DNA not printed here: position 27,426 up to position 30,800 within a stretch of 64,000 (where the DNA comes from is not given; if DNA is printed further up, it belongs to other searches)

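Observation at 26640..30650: IS-flanked three-gene cassette: GHKL-ATPase/DUF3883-nuclease giant protein + 214-aa protein + Cys-heptad peptide (candidate uncharacterised conflict/defence module)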

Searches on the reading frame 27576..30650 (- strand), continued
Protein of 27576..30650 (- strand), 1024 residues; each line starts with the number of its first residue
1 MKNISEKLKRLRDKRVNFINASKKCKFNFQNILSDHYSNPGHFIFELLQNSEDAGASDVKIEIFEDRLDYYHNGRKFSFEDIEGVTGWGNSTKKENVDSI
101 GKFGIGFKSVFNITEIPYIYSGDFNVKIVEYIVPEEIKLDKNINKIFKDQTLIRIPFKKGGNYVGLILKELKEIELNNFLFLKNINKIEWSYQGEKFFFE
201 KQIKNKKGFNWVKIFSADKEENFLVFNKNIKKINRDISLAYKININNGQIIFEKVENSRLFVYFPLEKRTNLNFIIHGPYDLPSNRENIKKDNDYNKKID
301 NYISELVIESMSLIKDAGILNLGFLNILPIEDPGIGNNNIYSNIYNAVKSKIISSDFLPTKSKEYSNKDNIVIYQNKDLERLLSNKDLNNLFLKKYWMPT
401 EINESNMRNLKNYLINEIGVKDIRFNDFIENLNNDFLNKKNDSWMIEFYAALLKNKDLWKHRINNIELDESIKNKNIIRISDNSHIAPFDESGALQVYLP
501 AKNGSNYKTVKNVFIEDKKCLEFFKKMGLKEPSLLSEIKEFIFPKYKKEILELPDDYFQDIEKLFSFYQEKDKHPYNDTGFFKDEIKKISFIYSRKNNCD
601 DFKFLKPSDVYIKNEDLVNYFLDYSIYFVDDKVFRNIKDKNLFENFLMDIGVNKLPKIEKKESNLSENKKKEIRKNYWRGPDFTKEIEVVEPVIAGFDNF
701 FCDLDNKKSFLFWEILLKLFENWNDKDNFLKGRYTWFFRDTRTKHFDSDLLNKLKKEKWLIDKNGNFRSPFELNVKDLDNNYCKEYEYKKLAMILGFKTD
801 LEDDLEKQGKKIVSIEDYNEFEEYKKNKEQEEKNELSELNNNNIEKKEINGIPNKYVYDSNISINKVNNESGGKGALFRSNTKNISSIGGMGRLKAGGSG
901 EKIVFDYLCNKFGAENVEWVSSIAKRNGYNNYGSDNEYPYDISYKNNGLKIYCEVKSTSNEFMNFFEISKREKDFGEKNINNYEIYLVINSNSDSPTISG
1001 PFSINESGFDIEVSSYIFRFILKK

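Call 30: search_protein_families(library=padloc, proteins=[P0009, P0026, P0003, P0059, P0116], max_evalue=0.01)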
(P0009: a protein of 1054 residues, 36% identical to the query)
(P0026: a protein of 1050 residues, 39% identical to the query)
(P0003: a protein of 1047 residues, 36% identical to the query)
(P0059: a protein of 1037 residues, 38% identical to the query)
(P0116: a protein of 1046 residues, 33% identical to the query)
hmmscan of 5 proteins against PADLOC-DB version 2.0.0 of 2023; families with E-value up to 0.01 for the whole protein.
P0009 (1054 aa): 10 families
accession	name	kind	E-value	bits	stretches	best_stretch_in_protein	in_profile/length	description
PDLC03972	TmtA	-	9.1e-94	313.5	2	17-773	23-806/1302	-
PDLC03968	TmtA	-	3.7e-60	201.8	2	29-488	69-533/1486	-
PDLC03964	TmtA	-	4.5e-59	198.6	3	136-774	188-822/1538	-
PDLC03966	TmtA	-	3e-47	159.2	2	32-577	40-636/1655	-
PDLC03965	TmtA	-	6.3e-42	141.7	3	138-664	162-688/1370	-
PDLC03971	TmtA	-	1.6e-31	106.8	3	817-1038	1544-1760/1782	-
PDLC03969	TmtA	-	2.7e-22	76.2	2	81-380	91-413/1563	-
PDLC03970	TmtA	-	4.4e-14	49.4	1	37-109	64-135/1552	-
PDLC03967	TmtA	-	5.8e-13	46.1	2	39-102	42-109/1063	-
PDLC03485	REase_II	-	0.00045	16.7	1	27-117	18-115/611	Type II restriction enzyme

P0026 (1050 aa): 9 families
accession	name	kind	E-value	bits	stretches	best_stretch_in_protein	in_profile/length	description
PDLC03972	TmtA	-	5e-110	367.4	2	19-773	23-806/1302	-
PDLC03968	TmtA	-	1.9e-67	226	1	30-772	68-853/1486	-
PDLC03964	TmtA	-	7e-56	188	3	128-774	177-822/1538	-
PDLC03966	TmtA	-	3.3e-51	172.3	2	36-587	42-645/1655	-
PDLC03965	TmtA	-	4e-42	142.3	3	144-664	163-688/1370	-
PDLC03971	TmtA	-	8.1e-35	117.7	3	40-119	57-145/1782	-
PDLC03969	TmtA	-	2.7e-20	69.6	3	42-385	34-413/1563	-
PDLC03970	TmtA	-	1.5e-14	51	2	40-111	65-135/1552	-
PDLC03967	TmtA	-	2.5e-10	37.4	2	41-104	42-109/1063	-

P0003 (1047 aa): 9 families
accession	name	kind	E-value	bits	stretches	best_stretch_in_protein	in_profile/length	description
PDLC03972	TmtA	-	1.2e-96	323.1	2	20-778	23-808/1302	-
PDLC03968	TmtA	-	3.4e-62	208.6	1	29-775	66-853/1486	-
PDLC03964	TmtA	-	1.7e-56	190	3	129-791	177-837/1538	-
PDLC03966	TmtA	-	3.7e-47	158.9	2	35-406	40-446/1655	-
PDLC03965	TmtA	-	1.5e-40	137.2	3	42-125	34-120/1370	-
PDLC03971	TmtA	-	2e-28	96.5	3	41-119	57-144/1782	-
PDLC03969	TmtA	-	1.5e-27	93.7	3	43-389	34-413/1563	-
PDLC03970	TmtA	-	4.1e-15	52.8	1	40-112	64-135/1552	-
PDLC03967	TmtA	-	2.2e-09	34.3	1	42-105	42-109/1063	-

P0059 (1037 aa): 9 families
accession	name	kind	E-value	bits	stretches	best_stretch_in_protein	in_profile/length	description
PDLC03972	TmtA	-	6.7e-92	307.3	2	11-766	12-808/1302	-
PDLC03968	TmtA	-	2.4e-60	202.5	2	27-489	64-537/1486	-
PDLC03964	TmtA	-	1.3e-48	164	3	129-782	177-840/1538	-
PDLC03966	TmtA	-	5.6e-48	161.6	2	35-519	40-585/1655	-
PDLC03965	TmtA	-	2.5e-35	119.9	3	42-124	34-119/1370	-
PDLC03971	TmtA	-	2.4e-31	106.2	3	32-120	50-145/1782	-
PDLC03969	TmtA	-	1.3e-22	77.4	2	84-381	91-411/1563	-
PDLC03970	TmtA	-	1.5e-14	50.9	1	40-112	64-135/1552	-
PDLC03967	TmtA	-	1.9e-08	31.2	1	42-106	42-110/1063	-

P0116 (1046 aa): 9 families
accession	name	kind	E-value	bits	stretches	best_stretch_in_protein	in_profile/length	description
PDLC03972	TmtA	-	2.8e-95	318.5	2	7-774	8-808/1302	-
PDLC03968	TmtA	-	7.9e-57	190.8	2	27-498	64-537/1486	-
PDLC03964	TmtA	-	1e-52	177.5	2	42-776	50-825/1538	-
PDLC03965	TmtA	-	8.4e-44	147.9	3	143-665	162-688/1370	-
PDLC03966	TmtA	-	1.1e-42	144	2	30-417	35-459/1655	-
PDLC03971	TmtA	-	2.6e-33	112.7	3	40-121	56-145/1782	-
PDLC03969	TmtA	-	3.4e-24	82.6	3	84-385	91-411/1563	-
PDLC03970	TmtA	-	1.4e-15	54.4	1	39-112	63-135/1552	-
PDLC03967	TmtA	-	1.6e-11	41.4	2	42-105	42-109/1063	-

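Call 40: search_solved_structures(query=A2, max_evalue=0.01)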
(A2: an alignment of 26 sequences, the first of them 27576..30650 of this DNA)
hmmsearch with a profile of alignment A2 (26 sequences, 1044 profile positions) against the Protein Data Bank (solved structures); distinct sequences matched with E-value up to 0.01: 4.
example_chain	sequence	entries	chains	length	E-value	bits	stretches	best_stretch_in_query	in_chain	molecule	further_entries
5v46_A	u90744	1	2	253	7.5e-15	57.2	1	34-121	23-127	Sacsin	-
5v47_A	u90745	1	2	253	8e-15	57.1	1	34-121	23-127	Lizard sacsin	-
5v45_A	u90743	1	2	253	8.7e-15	57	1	34-121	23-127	Sacsin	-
5v44_A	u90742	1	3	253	8.8e-15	56.9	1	34-121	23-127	Sacsin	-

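Call 59: list_cluster_members(proteins=[window:27576-30650:-, window:26640-26897:-, window:48042-48698:+, window:33034-33714:-, window:42954-43673:-, window:21614-22327:-])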
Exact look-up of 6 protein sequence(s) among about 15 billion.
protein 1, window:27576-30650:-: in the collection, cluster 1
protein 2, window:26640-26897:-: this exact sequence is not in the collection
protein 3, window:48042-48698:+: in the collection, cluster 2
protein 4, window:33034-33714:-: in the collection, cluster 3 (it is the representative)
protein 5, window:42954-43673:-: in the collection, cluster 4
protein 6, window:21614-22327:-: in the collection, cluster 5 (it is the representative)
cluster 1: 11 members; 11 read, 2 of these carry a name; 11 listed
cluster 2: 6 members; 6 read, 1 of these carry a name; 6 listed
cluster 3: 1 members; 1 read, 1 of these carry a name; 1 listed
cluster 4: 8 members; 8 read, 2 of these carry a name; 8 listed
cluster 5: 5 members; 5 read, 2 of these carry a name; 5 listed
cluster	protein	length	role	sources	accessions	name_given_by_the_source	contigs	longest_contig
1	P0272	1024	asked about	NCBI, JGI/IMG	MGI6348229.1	MAG: sacsin N-terminal ATP-binding-like domain-containing protein [Patescibacteria group ... | hypothetical protein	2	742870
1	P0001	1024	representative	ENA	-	-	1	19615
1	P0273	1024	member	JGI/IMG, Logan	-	hypothetical protein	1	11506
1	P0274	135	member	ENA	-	-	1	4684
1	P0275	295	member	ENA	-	-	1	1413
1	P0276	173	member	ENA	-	-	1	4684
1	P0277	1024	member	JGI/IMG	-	-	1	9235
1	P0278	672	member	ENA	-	-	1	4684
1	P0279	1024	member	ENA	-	-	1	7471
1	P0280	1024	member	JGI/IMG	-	-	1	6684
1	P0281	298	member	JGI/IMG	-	-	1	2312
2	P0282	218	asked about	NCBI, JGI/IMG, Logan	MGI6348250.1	MAG: hypothetical protein ACOXZ1_03620 [Patescibacteria group bacterium] | hypothetical protein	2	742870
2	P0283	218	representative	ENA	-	-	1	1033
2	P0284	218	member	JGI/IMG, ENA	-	-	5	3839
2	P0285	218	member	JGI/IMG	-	-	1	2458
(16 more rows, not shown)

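Call 60: find_encoding_contigs(protein=P0273, flank=8000, max_places=3)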
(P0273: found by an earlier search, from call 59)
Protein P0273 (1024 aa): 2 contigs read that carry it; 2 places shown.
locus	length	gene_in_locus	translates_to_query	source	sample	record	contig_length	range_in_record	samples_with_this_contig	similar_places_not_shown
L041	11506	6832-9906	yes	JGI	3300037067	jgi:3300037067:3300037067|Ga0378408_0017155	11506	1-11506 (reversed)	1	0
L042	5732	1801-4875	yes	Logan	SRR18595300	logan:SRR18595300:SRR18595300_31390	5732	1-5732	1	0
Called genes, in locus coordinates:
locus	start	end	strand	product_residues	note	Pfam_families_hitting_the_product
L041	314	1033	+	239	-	-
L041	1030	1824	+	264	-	-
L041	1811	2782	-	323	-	PF00145:DNA_methylase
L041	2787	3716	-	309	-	PF00145:DNA_methylase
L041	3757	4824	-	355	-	PF00239:Resolvase, PF07508:Recombinase, PF13408:Zn_ribbon_recom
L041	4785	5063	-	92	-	-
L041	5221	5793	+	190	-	-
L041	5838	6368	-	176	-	-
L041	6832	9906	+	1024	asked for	PF25794:SACS, PF13020:NOV_C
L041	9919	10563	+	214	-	-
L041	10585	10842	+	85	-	-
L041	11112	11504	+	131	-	?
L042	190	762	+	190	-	-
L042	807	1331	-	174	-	-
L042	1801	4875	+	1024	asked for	PF25794:SACS, PF13020:NOV_C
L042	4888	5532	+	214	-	-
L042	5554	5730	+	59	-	?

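Call 61: find_encoding_contigs(protein=P0277, flank=8000, max_places=3)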
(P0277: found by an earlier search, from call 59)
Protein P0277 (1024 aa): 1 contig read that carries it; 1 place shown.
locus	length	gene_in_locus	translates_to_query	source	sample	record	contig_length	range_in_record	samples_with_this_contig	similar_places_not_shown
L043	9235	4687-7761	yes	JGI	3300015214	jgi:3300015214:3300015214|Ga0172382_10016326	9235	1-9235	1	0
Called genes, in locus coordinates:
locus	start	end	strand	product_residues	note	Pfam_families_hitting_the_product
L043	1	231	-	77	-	?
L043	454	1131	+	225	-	PF04471:Mrr_cat, PF13156:Mrr_cat_2, PF22722:NA-iREase1, PF01396:Zn_ribbon_Top1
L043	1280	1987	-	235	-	-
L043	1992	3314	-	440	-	PF02195:ParB_N, PF01555:N6_N4_Mtase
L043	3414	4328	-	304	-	-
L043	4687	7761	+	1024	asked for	PF25794:SACS, PF13020:NOV_C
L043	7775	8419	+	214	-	-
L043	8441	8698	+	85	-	-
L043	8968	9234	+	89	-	?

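Call 78: search_dna_similar(query=window:27576-30650:-, collection=plasmids, mode=protein, max_rows=15)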
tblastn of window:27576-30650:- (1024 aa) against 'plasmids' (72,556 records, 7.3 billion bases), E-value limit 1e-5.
Records with a match: 21; places in all: 21; records where one place covers at least 80% of the query: 0.
Best place of each record, by identity: <60% 21.
By first word of the organism name: Hymenobacter 3; Rhizobium 2; Bradyrhizobium 2; Methanomethylovorans 1; Sulfuricurvum 1; Chryseobacterium 1; Ensifer 1; Halorubrum 1; Halobaculum 1; Halosimplex 1; and 7 more.
By predicted mobility (MOB-suite, as given by PLSDB): non-mobilizable 16; conjugative 4; mobilizable 1.
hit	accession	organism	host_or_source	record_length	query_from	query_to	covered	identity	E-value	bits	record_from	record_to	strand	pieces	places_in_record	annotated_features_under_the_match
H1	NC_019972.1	Methanomethylovorans hollandica DSM 15978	-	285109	31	799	75%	28.5%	3e-49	199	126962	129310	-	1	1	molecular chaperone of HSP90 family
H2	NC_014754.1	Sulfuricurvum kujiense DSM 16994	drain water from underground crude oil ...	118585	3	814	79%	26.6%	2e-59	231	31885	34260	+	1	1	DUF3883 domain-containing protein | NERD domain-containing protein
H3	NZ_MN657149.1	Chryseobacterium sp.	-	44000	37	812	76%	25.1%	1e-37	162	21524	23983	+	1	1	AAA domain-containing protein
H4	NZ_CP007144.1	Hymenobacter swuensis DY53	-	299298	28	782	56%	22.7%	9e-16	164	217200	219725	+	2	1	AAA domain-containing protein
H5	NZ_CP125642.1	Rhizobium sp. BT03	Phaseolus vulgaris,Pure culture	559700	8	329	31%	32.0%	1e-28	132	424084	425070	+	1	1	hypothetical protein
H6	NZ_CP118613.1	Ensifer adhaerens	Pure isolate,Rhizosphere of Cyperus ...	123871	8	329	31%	31.6%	7e-33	146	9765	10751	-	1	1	hypothetical protein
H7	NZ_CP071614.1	Rhizobium bangladeshense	lentil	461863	8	286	27%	32.3%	4e-26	124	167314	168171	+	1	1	hypothetical protein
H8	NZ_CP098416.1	Halorubrum hochsteinianum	cell culture,underground brine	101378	6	286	27%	23.4%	1e-9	71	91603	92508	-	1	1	HNH endonuclease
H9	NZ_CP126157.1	Halobaculum litoreum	cell culture,sediment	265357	44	287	24%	24.6%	1e-10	74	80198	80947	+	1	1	DUF3883 domain-containing protein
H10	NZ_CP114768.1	Hymenobacter canadensis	whole organism,lake water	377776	867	1020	15%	31.5%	3e-8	66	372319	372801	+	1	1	DUF3883 domain-containing protein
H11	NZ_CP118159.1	Halosimplex aquaticum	cell culture,solar salterns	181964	1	156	15%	30.2%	3e-13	82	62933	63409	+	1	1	DUF3883 domain-containing protein | hypothetical protein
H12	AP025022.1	Calothrix sp. PCC 7716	-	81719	46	159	11%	34.8%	7e-6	58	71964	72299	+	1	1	hypothetical protein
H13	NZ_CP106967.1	Haloferax alexandrinus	-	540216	41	157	11%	31.2%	2e-7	64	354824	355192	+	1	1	DUF3883 domain-containing protein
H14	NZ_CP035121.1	Halorussus pelagicus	pure culture,salted brown alga Laminaria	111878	5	127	12%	28.3%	3e-6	59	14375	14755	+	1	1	DUF3883 domain-containing protein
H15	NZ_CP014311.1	Burkholderia sp. PAMC 26561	single cell,lichen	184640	39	126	9%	38.2%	5e-6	59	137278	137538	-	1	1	ATPase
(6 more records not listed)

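Call 79: search_dna_similar(query=window:27576-30650:-, collection=phages, mode=protein, max_rows=10)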
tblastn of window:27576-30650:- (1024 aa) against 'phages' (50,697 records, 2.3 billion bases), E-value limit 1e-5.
Records with a match: 1; places in all: 1; records where one place covers at least 80% of the query: 0.
Best place of each record, by identity: <60% 1.
By first word of the organism name: Bacteriophage 1.
By host as written in the record: - 1.
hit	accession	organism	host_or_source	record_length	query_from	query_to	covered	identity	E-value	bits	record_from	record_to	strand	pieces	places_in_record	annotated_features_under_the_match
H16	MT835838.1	Bacteriophage sp.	human fecal samples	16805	32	287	25%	29.6%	2e-20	103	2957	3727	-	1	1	record has no annotation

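Call 80: predict_structure(alignment_id=A2)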
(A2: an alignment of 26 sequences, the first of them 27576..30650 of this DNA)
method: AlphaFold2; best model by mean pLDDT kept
length: 1024 residues; sequences in the alignment: 26
mean_pLDDT: 75.0   pTM: 0.53
mean pLDDT of the five models: 75.0, 72.9, 72.0, 70.1, 67.1
residues with pLDDT >= 90: 202; 70-90: 537; 50-70: 143; < 50: 142
segments of 3 or more residues with pLDDT < 50: 89-94, 96-103, 461-469, 801-818, 823-897, 923-937, 1013-1016
pLDDT, mean of each block of 10 residues (from residue 1): 71 82 74 58 73 85 87 81 62 44 51 71 76 75 62 78 74 73 87 86 89 88 90 80 89 86 71 88 65 81 93 92 90 66 91 93 90 81 89 89 82 92 87 89 93 74 42 83 88 82 73 92 87 80 80 84 86 63 87 89 91 90 89 85 90 89 83 68 77 86 84 89 85 85 88 90 90 85 76 80 44 44 45 31 25 24 22 23 24 41 86 81 44 47 84 83 69 77 85 77 63 54 54
secondary structure, 60 per line:
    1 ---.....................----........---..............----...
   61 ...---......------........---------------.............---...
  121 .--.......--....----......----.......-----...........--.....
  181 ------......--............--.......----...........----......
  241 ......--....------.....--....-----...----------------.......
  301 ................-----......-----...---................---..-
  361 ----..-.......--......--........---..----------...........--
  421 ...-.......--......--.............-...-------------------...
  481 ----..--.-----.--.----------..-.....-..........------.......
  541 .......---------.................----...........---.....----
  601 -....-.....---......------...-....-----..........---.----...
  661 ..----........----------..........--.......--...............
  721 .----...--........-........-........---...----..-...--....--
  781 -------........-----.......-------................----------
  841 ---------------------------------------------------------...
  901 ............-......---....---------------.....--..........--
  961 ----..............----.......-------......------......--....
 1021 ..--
elements in order (helices of 4 or more, strands of 3 or more residues): H4-24 H29-36 H40-53 E58-63 E67-72 H79-86 H102-113 E118-121 E124-130 E133-136 H141-146 E151-157 H163-173 H176-180 E187-192 E195-206 E209-215 E220-230 E235-246 E249-252 E259-263 E266-269 E275-277 H294-316 H322-327 H339-354 E371-374 H377-382 H385-392 H408-418 E421-423 H425-431 H434-439 H442-454 E478-480 H512-516 H518-527 H534-547 H557-573 H578-588 E592-596 E602-605 H615-620 E627-629 H631-634 H640-649 E658-662 H667-674 E685-694 H697-703 H706-721 E731-738 E740-747 H749-756 E760-762 H788-795 H801-807 H815-830 H898-912 E917-919 H923-926 E942-946 E949-958 E965-969 H970-978 E983-989 E997-1002 E1009-1014 E1017-1022
